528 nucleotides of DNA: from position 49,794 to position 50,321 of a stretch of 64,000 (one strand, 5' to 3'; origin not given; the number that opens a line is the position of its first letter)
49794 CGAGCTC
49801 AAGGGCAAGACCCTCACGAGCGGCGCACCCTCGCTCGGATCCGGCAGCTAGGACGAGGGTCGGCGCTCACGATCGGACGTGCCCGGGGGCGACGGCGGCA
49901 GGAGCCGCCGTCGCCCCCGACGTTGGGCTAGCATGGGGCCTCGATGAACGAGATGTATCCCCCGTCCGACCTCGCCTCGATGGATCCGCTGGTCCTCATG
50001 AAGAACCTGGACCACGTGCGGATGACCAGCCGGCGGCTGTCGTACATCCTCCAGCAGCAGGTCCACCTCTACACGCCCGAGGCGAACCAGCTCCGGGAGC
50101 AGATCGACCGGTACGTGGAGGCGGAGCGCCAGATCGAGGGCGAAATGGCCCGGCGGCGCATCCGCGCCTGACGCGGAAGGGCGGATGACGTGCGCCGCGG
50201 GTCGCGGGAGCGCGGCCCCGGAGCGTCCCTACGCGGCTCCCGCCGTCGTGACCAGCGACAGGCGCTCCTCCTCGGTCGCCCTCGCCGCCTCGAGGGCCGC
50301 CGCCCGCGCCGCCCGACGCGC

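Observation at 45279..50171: Orphan DNA methyltransferase followed by a TPM-domain coiled-coil protein, PspA and a small ORF, next to tRNA-Arg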

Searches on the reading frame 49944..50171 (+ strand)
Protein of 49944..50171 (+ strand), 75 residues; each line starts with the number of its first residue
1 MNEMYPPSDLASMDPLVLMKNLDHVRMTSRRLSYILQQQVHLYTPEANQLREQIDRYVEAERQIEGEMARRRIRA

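Call 4: search_protein_families(library=pfam, proteins=[window:49944-50171:+], max_evalue=0.01)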
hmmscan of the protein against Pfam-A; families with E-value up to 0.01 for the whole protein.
window:49944-50171:+ (75 aa): 0 families

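Call 5: search_protein_families(library=ncbifam, proteins=[window:49944-50171:+], max_evalue=0.01)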
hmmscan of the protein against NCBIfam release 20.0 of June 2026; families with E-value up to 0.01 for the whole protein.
window:49944-50171:+ (75 aa): 0 families

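Call 19: search_protein_families(library=padloc, proteins=[window:49944-50171:+], max_evalue=0.01)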
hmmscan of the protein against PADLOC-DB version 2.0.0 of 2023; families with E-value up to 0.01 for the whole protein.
window:49944-50171:+ (75 aa): 0 families

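Call 22: search_protein_families(library=pfam, proteins=[window:49944-50171:+], max_evalue=10)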
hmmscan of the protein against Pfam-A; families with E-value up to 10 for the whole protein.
window:49944-50171:+ (75 aa): 0 families

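Call 38: find_homologous_proteins(query=window:49944-50171:+)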
Query window:49944-50171:+ (75 aa): 475 proteins with E <= 0.001 among 479 candidates; the best 120 are listed.
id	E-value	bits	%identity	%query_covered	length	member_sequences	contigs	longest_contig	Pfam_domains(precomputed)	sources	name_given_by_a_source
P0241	6.9e-40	151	99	100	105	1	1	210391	-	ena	-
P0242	1.4e-39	150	97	100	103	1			-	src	-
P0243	2.9e-38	146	95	100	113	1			-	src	-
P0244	4.6e-38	145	96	100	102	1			-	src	-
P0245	7.7e-38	145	93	100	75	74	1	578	-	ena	-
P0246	2.1e-37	143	94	91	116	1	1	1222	-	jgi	jgi:hypothetical protein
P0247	2.4e-37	143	93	100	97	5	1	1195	-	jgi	jgi:hypothetical protein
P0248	2.6e-37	143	96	99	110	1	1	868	-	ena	-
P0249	2.9e-37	143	95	100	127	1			-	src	-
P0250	3.2e-37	143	94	91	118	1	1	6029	-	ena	-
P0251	4.1e-37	142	93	100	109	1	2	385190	-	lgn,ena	-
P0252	5.0e-37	142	95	100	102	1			-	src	-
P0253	5.3e-37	142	93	100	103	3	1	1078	-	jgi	jgi:hypothetical protein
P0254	5.4e-37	142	93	100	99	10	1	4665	-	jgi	-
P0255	5.9e-37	142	93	100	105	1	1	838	-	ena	-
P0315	6.8e-35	135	85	100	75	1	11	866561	-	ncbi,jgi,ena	jgi:hypothetical protein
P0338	2.7e-34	134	88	96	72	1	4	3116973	-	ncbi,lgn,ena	-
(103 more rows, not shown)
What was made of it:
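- Checked: The 75-aa ORF at 49944-50171 is a real conserved gene with 475 homologues (call 38).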

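Call 40: find_encoding_contigs(protein=P0315, flank=6000, max_places=4)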
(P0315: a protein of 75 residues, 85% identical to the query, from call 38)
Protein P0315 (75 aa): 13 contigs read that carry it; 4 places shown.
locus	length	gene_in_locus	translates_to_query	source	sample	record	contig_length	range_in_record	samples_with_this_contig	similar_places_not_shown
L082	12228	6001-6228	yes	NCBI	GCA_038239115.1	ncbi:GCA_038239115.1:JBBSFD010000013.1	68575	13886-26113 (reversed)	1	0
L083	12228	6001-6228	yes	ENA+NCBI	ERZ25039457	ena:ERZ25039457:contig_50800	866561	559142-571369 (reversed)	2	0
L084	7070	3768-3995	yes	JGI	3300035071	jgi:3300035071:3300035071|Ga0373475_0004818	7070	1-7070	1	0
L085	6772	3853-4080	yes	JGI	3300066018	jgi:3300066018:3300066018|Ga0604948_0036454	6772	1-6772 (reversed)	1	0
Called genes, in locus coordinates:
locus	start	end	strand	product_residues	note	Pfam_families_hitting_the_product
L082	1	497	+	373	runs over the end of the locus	PF00892:EamA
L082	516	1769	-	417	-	PF02771:Acyl-CoA_dh_N, PF02770:Acyl-CoA_dh_M, PF00441:Acyl-CoA_dh_1, PF08028:Acyl-CoA_dh_2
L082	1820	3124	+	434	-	PF00202:Aminotran_3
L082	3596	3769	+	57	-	PF04964:Flp_Fap (weak)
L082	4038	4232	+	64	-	PF12728:HTH_17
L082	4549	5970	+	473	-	PF01555:N6_N4_Mtase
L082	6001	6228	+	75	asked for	-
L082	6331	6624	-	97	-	-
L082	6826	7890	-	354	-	PF02746:MR_MLE_N, PF13378:MR_MLE_C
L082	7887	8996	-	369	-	PF17396:DUF1611_N, PF07755:DUF1611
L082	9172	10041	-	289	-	PF00561:Abhydrolase_1, PF12146:Hydrolase_4, PF12697:Abhydrolase_6, PF06821:Ser_hydrolase (faint)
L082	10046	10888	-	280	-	PF06245:DUF1015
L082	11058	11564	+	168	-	-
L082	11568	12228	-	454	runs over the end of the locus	PF02771:Acyl-CoA_dh_N, PF02770:Acyl-CoA_dh_M, PF00441:Acyl-CoA_dh_1, PF08028:Acyl-CoA_dh_2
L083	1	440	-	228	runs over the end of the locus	PF00441:Acyl-CoA_dh_1, PF08028:Acyl-CoA_dh_2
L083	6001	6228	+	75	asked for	-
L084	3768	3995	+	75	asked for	-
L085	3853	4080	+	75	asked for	-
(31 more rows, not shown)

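Call 41: find_encoding_contigs(protein=P0338, flank=6000, max_places=3)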
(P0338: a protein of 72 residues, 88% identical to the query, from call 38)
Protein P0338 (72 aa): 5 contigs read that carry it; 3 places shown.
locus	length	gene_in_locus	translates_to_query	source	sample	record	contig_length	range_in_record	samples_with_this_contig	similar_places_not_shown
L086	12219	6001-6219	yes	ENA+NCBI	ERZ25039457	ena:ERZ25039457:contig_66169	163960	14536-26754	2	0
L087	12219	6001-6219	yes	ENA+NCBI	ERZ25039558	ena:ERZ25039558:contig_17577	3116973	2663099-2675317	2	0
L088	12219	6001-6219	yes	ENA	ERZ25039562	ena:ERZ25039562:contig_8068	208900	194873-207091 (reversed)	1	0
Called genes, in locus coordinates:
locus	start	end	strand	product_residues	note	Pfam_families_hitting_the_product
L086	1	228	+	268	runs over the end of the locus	-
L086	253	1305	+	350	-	PF04542:Sigma70_r2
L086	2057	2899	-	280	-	PF07883:Cupin_2 (weak)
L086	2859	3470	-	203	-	-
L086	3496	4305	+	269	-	-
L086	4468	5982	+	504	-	PF01555:N6_N4_Mtase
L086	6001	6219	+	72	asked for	-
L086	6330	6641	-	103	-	-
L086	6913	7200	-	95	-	PF13378:MR_MLE_C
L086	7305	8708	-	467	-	PF07755:DUF1611, PF02746:MR_MLE_N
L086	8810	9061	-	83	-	-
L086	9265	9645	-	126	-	-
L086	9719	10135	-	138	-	PF00561:Abhydrolase_1 (weak)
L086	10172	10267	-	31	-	-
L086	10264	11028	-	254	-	PF06245:DUF1015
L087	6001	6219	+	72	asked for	-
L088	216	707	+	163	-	-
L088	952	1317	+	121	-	-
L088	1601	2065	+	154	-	-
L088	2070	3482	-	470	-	PF07883:Cupin_2 (weak)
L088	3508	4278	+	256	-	PF00211:Guanylate_cyc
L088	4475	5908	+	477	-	PF01555:N6_N4_Mtase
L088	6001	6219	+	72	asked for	-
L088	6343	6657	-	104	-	-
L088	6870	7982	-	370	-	PF02746:MR_MLE_N, PF13378:MR_MLE_C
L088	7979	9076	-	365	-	PF17396:DUF1611_N, PF07755:DUF1611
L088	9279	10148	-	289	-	PF00561:Abhydrolase_1, PF12146:Hydrolase_4, PF12697:Abhydrolase_6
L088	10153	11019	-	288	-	PF06245:DUF1015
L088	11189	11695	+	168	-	-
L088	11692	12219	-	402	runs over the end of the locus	PF02771:Acyl-CoA_dh_N, PF02770:Acyl-CoA_dh_M, PF00441:Acyl-CoA_dh_1, PF08028:Acyl-CoA_dh_2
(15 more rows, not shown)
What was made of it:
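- The whole block, including the downstream MR_MLE and DUF1611 genes, is syntenic, so the adjacency may be inherited gene order (calls 40, 41).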

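Call 56: predict_structure(alignment_id=A2)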
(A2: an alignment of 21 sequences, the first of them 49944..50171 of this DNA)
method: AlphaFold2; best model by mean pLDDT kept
length: 75 residues; sequences in the alignment: 21
mean_pLDDT: 88.8   pTM: 0.74
mean pLDDT of the five models: 88.8, 88.5, 87.0, 82.6, 64.9
residues with pLDDT >= 90: 46; 70-90: 24; 50-70: 5; < 50: 0
segments of 3 or more residues with pLDDT < 50: none
pLDDT, mean of each block of 10 residues (from residue 1): 76 92 96 90 84 94 93 82
secondary structure, 60 per line:
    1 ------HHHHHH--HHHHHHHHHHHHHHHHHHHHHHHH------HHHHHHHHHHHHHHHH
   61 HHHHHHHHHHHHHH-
elements in order: H7-12 H15-38 H45-74

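Call 58: fold_search(model_id=the predicted structure, library=pdb)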
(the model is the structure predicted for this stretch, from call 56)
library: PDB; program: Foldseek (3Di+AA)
matches with E <= 10: 150; with E <= 0.001: 0
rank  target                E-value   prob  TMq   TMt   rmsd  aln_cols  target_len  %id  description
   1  9e6q_AX               5.2e-01  0.57  0.43  0.48   4.9        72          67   24  Cryo-EM structure of the Pyrobaculum calidifontis 50S ribosomal subunit in complex with Dri (released 2024-11-20)
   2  6gb2_B2               8.8e-01  0.97  0.77  0.34   2.6        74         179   14  Unique features of mammalian mitochondrial translation initiation revealed by cryo-EM. This file contains the 39S rib (released 2018-08-08)
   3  6ywv_T                9.4e-01  0.98  0.79  0.37   2.6        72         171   11  The structure of the Atp25 bound assembly intermediate of the mitoribosome from Neurospora crassa (released 2020-11-11)
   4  6zm5_Y                9.4e-01  0.94  0.72  0.32   3.5        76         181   13  Human mitochondrial ribosome in complex with OXA1L, mRNA, A/A tRNA, P/P tRNA and nascent polypeptide (released 2021-01-13)
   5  6ql7_M                9.4e-01  0.69  0.56  0.38   7.9        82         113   12  Structure of fatty acid synthase complex with bound gamma subunit from Saccharomyces cerevisiae at 4.6 angstrom (released 2020-03-18)
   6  6ql5_M                1.1e+00  0.72  0.57  0.39   5.0        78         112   15  Structure of fatty acid synthase complex with bound gamma subunit from Saccharomyces cerevisiae at 2.8 angstrom (released 2020-03-18)
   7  4v6u_BW               1.1e+00  0.41  0.45  0.46   6.2        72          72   17  Promiscuous behavior of proteins in archaeal ribosomes revealed by cryo-EM: implications for evolution of eukaryotic  (released 2014-07-09)
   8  5it7_hh               1.1e+00  0.38  0.43  0.31   5.2        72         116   17  Structure of the Kluyveromyces lactis 80S ribosome in complex with the cricket paralysis virus IRES and eEF2 (released 2016-05-18)
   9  7qh7_Y                1.5e+00  0.95  0.79  0.36   2.5        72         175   14  Cryo-EM structure of the human mtLSU assembly intermediate upon MRM2 depletion - class 4 (released 2022-05-18)
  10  8oj3_CC               1.5e+00  0.38  0.44  0.30   5.2        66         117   18  Crystal structure of the Candida albicans 80S ribosome in complex with geneticin G418 (rotated state) (released 2024-10-09)
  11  3j7y_Y                1.6e+00  0.92  0.78  0.35   2.6        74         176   15  Structure of the large ribosomal subunit from human mitochondria (released 2014-10-15)
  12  4kis_C                2.0e+00  0.87  0.69  0.18   3.3        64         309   19  Crystal Structure of a LSR-DNA Complex (released 2013-07-10)
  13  4v6w_Ch               2.0e+00  0.21  0.41  0.29   5.4        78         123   22  Structure of the D. melanogaster 80S ribosome (released 2014-07-09)
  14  6ywe_T                2.2e+00  0.80  0.73  0.33   3.2        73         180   14  The structure of the mitoribosome from Neurospora crassa in the P/E tRNA bound state (released 2020-11-11)
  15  9hlz_TT               2.3e+00  0.90  0.81  0.24   2.1        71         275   10  Translational activators Aep1, Aep2 and Atp25 in complex with mRNA and the yeast mitochondrial ribosome (released 2025-12-17)
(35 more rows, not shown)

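Call 66: find_related_loci(query=A2, collection=metagenome_contigs, flank=7000)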
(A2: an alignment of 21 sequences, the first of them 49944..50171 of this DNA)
Query A2 (75 aa) in metagenome_contigs; peptide patterns used: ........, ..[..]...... (x = any residue, [..] = any of these).
600 stretches matched a pattern (row limit reached: there are more); 533 encode a relative of the query (tblastn E <= 1e-3); the best 80 are kept; 80 distinct loci.
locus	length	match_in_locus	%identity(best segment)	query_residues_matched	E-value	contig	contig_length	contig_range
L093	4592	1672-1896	97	1-75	6e-47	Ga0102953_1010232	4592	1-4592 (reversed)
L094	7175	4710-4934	99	1-75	2e-46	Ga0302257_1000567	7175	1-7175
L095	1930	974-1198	99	1-75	7e-47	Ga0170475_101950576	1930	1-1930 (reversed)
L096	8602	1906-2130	99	1-75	2e-46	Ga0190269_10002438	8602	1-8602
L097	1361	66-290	99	1-75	7e-48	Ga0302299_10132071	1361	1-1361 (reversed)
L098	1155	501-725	99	1-75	2e-48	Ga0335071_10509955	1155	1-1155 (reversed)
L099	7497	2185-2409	99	1-75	2e-46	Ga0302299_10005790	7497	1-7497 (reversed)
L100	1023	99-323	99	1-75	8e-49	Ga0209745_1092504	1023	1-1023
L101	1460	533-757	97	1-75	5e-47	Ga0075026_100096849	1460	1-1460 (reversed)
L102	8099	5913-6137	99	1-75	3e-46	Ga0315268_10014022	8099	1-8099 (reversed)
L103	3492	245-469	99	1-75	3e-46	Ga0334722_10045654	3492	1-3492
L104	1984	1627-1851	97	1-75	2e-46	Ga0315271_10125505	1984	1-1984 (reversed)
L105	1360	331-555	96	1-75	4e-47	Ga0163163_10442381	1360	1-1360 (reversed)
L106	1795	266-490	96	1-75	3e-46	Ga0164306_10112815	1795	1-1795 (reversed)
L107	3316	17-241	97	1-75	1e-45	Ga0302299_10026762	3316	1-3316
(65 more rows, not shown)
